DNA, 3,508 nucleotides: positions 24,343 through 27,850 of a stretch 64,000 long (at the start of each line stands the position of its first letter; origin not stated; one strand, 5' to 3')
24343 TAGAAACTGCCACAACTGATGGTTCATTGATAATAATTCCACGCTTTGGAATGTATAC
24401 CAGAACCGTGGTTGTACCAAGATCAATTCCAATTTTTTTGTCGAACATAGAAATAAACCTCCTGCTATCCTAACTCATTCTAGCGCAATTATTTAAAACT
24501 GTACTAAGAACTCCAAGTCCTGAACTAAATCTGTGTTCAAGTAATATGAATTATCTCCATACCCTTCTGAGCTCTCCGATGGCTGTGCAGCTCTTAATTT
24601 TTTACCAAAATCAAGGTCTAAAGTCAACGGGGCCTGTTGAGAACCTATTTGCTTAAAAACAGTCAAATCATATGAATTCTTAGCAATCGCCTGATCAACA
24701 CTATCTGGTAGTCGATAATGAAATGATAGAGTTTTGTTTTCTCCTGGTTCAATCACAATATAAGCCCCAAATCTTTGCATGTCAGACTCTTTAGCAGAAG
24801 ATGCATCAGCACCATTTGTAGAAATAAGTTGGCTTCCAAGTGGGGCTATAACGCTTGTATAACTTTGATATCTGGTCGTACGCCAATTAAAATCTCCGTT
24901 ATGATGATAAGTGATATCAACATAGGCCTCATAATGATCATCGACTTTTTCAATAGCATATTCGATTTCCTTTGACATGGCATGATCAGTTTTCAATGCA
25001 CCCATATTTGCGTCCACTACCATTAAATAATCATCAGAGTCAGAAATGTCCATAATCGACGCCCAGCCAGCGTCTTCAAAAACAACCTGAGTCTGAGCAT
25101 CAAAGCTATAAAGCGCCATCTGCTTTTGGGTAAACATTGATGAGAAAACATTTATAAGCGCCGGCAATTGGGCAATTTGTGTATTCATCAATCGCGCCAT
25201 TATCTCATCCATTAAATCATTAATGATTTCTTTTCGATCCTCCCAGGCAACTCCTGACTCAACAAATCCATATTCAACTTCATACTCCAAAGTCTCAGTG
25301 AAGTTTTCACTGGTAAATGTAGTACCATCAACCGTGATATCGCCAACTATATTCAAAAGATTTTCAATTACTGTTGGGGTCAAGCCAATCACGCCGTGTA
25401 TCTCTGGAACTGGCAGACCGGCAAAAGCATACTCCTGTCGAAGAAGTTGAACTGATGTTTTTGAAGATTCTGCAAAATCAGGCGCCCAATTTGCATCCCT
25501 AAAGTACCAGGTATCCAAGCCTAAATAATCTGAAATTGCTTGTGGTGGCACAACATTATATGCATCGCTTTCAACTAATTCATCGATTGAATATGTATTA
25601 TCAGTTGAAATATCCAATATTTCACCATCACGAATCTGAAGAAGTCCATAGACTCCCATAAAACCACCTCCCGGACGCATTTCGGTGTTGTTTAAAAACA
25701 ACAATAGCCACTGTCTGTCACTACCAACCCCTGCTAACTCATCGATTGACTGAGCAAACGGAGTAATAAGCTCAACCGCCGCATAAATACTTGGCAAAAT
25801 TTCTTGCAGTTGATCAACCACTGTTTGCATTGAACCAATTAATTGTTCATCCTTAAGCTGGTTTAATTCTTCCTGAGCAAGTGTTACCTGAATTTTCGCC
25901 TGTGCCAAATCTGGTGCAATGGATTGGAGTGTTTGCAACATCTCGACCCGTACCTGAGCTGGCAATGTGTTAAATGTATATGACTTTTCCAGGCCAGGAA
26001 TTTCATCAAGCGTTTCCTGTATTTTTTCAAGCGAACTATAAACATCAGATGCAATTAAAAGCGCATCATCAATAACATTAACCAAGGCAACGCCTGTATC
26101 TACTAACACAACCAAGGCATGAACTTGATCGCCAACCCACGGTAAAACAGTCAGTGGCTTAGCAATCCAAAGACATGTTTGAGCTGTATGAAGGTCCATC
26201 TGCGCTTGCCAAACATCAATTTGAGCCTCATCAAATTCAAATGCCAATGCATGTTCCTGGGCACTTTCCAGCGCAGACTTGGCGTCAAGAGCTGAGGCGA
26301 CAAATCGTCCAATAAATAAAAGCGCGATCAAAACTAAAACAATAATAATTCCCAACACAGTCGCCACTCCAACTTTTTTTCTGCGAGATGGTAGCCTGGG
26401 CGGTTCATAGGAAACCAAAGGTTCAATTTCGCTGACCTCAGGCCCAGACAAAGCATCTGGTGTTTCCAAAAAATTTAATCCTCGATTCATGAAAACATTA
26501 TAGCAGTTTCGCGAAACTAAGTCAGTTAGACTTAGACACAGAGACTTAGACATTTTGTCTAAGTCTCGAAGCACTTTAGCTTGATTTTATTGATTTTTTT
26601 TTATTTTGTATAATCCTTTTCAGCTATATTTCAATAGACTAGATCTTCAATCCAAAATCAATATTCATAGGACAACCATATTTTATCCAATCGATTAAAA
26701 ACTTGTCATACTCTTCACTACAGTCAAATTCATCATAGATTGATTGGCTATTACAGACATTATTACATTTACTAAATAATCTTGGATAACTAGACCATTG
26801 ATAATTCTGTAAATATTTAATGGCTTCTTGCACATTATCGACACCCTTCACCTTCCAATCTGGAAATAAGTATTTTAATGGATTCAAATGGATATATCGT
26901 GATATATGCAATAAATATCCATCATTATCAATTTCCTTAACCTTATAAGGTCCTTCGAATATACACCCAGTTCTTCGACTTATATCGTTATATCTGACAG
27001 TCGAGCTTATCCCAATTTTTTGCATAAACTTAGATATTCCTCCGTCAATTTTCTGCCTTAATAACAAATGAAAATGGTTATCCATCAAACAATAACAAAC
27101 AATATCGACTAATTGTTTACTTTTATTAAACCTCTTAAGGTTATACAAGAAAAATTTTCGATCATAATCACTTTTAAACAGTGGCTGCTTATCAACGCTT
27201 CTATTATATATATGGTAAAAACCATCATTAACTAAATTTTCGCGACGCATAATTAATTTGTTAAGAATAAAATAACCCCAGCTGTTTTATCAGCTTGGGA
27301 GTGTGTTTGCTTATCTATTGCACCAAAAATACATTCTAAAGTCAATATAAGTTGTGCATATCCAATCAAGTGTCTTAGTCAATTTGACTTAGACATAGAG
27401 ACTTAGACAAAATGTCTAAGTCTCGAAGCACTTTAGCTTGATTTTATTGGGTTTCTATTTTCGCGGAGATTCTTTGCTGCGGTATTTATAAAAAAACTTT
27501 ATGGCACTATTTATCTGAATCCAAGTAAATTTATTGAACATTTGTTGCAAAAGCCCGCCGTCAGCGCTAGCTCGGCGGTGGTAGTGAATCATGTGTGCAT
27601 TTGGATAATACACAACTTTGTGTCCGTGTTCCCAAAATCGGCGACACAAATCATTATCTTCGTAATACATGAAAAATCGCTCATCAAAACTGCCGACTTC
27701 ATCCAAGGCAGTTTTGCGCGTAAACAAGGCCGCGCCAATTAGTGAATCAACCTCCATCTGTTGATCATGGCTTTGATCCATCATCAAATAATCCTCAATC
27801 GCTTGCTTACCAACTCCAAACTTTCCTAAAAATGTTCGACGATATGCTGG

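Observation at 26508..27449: IS200/RAYT-like HUH transposase gene bracketed by about 80-bp direct repeats built from GACTTAG hairpins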

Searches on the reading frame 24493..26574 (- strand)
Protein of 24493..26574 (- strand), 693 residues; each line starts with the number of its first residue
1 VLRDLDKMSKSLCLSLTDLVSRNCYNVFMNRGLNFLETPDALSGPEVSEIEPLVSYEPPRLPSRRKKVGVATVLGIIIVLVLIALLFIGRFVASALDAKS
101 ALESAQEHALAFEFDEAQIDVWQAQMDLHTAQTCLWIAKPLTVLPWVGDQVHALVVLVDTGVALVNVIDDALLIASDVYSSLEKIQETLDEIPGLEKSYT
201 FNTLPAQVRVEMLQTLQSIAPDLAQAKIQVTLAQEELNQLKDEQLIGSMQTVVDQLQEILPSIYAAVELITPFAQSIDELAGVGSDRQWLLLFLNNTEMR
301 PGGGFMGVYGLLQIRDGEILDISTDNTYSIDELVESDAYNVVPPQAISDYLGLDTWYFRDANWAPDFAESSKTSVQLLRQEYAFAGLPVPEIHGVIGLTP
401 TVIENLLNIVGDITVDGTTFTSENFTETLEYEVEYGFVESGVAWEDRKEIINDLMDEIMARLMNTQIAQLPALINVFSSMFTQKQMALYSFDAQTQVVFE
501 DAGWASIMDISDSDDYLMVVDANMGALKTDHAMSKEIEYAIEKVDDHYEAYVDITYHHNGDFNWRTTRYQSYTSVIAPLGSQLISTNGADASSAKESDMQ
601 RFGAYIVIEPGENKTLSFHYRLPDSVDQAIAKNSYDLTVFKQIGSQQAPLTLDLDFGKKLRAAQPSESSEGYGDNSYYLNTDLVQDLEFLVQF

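Call 5: search_protein_families(library=pfam, proteins=[window:24493-26574:-], max_evalue=0.01)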
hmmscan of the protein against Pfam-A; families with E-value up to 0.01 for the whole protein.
window:24493-26574:- (693 aa): 1 family
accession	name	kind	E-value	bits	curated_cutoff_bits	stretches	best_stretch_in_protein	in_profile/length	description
PF13196.11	DUF4012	-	1.1e-25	91.2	28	1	286-432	3-142/144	Protein of unknown function (DUF4012)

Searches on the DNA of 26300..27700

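Call 54: search_rna_families(source=window, start=26300, end=27700, threshold=evalue, max_evalue=1)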
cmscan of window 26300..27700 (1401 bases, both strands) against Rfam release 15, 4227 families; matches with E-value up to 1: 0.
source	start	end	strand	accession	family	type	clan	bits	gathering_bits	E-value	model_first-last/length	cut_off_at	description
